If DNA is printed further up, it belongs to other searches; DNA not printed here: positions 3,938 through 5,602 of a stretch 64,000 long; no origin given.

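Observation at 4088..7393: larB-larC (nickel-pincer nucleotide cofactor genes) translationally coupled to a fused double ECF-type ABC ATPase, with no larA/larE or ECF S/T components nearby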

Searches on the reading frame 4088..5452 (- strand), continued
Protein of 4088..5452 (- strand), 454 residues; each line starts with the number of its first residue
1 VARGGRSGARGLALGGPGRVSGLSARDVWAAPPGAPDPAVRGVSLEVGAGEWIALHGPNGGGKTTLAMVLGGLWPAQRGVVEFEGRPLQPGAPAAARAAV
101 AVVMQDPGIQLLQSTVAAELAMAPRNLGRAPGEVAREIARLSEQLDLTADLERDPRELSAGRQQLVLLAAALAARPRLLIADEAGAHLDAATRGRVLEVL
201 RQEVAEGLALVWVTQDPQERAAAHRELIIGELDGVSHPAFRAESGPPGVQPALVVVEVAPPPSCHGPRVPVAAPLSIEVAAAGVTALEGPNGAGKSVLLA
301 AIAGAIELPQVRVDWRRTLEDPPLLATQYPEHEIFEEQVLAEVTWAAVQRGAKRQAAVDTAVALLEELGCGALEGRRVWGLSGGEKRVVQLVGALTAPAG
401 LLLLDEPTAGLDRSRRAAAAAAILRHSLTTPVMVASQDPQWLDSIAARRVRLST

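Call 26: find_encoding_contigs(protein=P0082, flank=10000, max_places=2)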
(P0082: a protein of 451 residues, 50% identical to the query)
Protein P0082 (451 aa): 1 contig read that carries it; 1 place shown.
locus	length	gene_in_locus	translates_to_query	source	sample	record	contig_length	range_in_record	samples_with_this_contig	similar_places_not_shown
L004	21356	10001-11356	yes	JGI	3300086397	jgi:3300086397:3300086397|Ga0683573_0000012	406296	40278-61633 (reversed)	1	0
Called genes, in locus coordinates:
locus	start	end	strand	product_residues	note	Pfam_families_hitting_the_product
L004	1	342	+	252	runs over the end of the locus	PF00590:TP_methylase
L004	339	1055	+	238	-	PF01066:CDP-OH_P_transf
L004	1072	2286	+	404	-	PF01658:Inos-1-P_synth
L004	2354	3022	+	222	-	PF02223:Thymidylate_kin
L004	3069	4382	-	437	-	PF13231:PMT_2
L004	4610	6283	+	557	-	PF22694:CtpB_N-like, PF00595:PDZ (faint), PF13180:PDZ_2, PF17820:PDZ_6, PF03572:Peptidase_S41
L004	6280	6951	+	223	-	PF12710:HAD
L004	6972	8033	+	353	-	PF01207:Dus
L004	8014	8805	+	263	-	PF00731:AIRC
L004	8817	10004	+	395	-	PF01969:Ni_insertion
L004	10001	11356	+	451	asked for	PF00005:ABC_tran, PF02463:SMC_N (faint), PF13555:AAA_29 (faint), PF13304:AAA_21 (faint), PF00005:ABC_tran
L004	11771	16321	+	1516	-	PF13860:FlgD_ig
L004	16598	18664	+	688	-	-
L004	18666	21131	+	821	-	-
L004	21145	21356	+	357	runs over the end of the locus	-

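Call 27: search_solved_structures(query=P0001, max_evalue=1e-10)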
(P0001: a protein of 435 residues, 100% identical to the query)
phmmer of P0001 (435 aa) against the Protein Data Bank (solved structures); distinct sequences matched with E-value up to 1e-10: 276 (the best 60 are shown).
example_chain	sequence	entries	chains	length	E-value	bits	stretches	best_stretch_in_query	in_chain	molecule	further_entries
8wd9_D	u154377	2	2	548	1.5e-29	106.7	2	18-197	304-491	Probable dipeptide-transport ATP-binding protein ABC transporter DppD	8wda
8wdb_D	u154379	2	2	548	9.4e-29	104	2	18-197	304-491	Probable dipeptide-transport ATP-binding protein ABC transporter DppD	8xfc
9kym_A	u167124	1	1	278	5.8e-28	101.4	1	19-212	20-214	Energy-coupling factor transporter ATP-binding protein EcfA1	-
4huq_B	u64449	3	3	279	5.8e-28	101.4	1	19-212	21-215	Energy-coupling factor transporter ATP-binding protein EcfA 2 | Energy-coupling factor transporter ATP-binding protein EcfA1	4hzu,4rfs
4f4c_A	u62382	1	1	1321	2.3e-27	99.5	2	8-191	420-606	Multidrug resistance protein pgp-1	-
8j5q_D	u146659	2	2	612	2e-26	96.4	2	14-197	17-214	Uncharacterized ABC transporter ATP-binding protein Rv1281c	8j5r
8j5s_D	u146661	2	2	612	1e-25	94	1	14-197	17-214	Uncharacterized ABC transporter ATP-binding protein Rv1281c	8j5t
7zk8_A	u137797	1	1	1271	1.2e-25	93.8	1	14-192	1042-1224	ATP-dependent translocase ABCB1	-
7zk9_A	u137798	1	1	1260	1.3e-25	93.7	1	14-192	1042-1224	ATP-dependent translocase ABCB1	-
7zk4_A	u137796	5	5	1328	1.3e-25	93.6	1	14-193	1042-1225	ATP-dependent translocase ABCB1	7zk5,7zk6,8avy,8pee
7zka_A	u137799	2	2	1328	1.3e-25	93.6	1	14-193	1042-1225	ATP-dependent translocase ABCB1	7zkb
6fn1_A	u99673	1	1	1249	7.8e-24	87.8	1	14-190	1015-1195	Human-mouse chimeric ABCB1 (ABCBHM)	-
6fn4_A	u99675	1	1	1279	8.4e-24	87.7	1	14-190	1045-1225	Apo form of Human-mouse chimeric ABCB1 (ABCB1HM) in complex with Antigen binding fragment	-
7niu_A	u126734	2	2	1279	3.1e-23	85.9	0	12-194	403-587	Isoform 2 of Phosphatidylcholine translocator ABCB4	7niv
6qex_A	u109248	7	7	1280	5e-23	85.2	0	9-193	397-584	Multidrug resistance protein 1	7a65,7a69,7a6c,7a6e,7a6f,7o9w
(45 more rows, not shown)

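Call 36: find_related_loci(query=A2, collection=genome_contigs, flank=10000)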
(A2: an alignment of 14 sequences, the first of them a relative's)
Query A2 (435 aa) in genome_contigs; peptide patterns used: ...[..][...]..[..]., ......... (x = any residue, [..] = any of these).
600 stretches matched a pattern (row limit reached: there are more); 474 encode a relative of the query (tblastn E <= 1e-3); the best 80 are kept; 80 distinct loci.
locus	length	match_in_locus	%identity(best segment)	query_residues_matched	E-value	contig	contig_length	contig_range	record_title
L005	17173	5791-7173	32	20-397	1e-40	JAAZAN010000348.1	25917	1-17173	MAG: Chloroflexota bacterium isolate AS06rmzACSIP_429 738975_AS06, whole genome shotgun sequence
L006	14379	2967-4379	25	20-410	3e-37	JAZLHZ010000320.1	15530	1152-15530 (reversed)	MAG: Clostridia bacterium isolate T1900044979_TA20190041.MAGScoT_cleanbin_000053 SGB_4078_k141_2179522, whole genome sho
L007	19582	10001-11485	27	19-433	3e-34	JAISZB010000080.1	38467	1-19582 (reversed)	MAG: Clostridiales bacterium isolate Nc350_bin65 k119_4080363, whole genome shotgun sequence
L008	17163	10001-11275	29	10-393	7e-33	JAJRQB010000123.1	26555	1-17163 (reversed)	MAG: Deltaproteobacteria bacterium isolate Dive100_bin10.31 k141_613045, whole genome shotgun sequence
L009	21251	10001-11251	30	20-435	8e-31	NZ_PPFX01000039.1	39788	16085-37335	Geothermobacter hydrogeniphilus strain HR-1 NODE_39_length_39788_cov_189.329, whole genome shotgun sequence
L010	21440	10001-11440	27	13-427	2e-30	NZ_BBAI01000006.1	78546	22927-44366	Lacticaseibacillus pantheris DSM 15945 = JCM 12539 = NBRC 106106 strain JCM 12539, whole genome shotgun sequence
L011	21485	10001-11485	24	1-418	2e-30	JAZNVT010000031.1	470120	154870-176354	MAG: Acutalibacteraceae bacterium isolate T1900044788_TS20190254.MAGScoT_cleanbin_000012 SGB_2625_k141_725266, whole gen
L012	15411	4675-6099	24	20-429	7e-30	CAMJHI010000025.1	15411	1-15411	MAG: uncultured Clostridia bacterium isolate SRR12081299_bin.63_metaWRAP_v1.3_MAG genome assembly, contig: ERZ12289776.5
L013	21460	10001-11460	35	4-431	5e-29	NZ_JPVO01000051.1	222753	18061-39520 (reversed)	Ureibacillus sinduriensis BLB-1 = JCM 15800 contig6, whole genome shotgun sequence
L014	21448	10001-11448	34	4-426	1e-28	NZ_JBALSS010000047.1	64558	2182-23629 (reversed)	Bacillus sp. JJ1609 JJ-1609_contig_48, whole genome shotgun sequence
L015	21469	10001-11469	35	14-393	9e-28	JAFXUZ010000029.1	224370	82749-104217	MAG: Clostridia bacterium isolate RGIG6770 Sheep_Rumen-3__c482412, whole genome shotgun sequence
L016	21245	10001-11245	30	4-393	1e-27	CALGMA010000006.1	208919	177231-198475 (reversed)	MAG: uncultured Anaerolineae bacterium isolate N1_Bin_Bin_113_sub_1 genome assembly, contig: c_000000969755, whole genom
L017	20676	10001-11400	36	20-426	1e-27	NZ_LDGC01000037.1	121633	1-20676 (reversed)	Lysinibacillus sphaericus strain G25-62 G25-62_contig000037, whole genome shotgun sequence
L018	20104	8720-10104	35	20-428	9e-27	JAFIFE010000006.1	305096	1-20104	MAG: Alkalibacterium sp. isolate coassembly_bin.25 k141_82748, whole genome shotgun sequence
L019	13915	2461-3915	38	15-418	9e-27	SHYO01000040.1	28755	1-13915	MAG: Chloroflexi bacterium isolate Baikal-deep-G121 BACOMB-C7374, whole genome shotgun sequence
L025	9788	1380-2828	35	10-406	6e-25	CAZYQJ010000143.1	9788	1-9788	MAG TPA_asm: uncultured Litorilinea sp. isolate SRP268622_co1_330 genome assembly, contig: NODE_16634_length_9788_cov_4.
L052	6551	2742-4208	33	20-433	7e-21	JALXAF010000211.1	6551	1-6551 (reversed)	MAG: Anaerolineae bacterium isolate T2_metabat1_scaf2bin.243 T2_NODE_20752_length_6551_cov_8.490349, whole genome shotgu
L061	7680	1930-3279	32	19-393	5e-20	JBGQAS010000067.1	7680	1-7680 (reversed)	MAG: Anaerolineaceae bacterium isolate OBJ2_061818_130_25 k141_874154_length_7680_cov_42.9061, whole genome shotgun sequ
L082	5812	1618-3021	37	24-429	5e-18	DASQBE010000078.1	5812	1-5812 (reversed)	MAG TPA_asm: Candidatus Binatia bacterium isolate SMAG_U11663 k141_334346, whole genome shotgun sequence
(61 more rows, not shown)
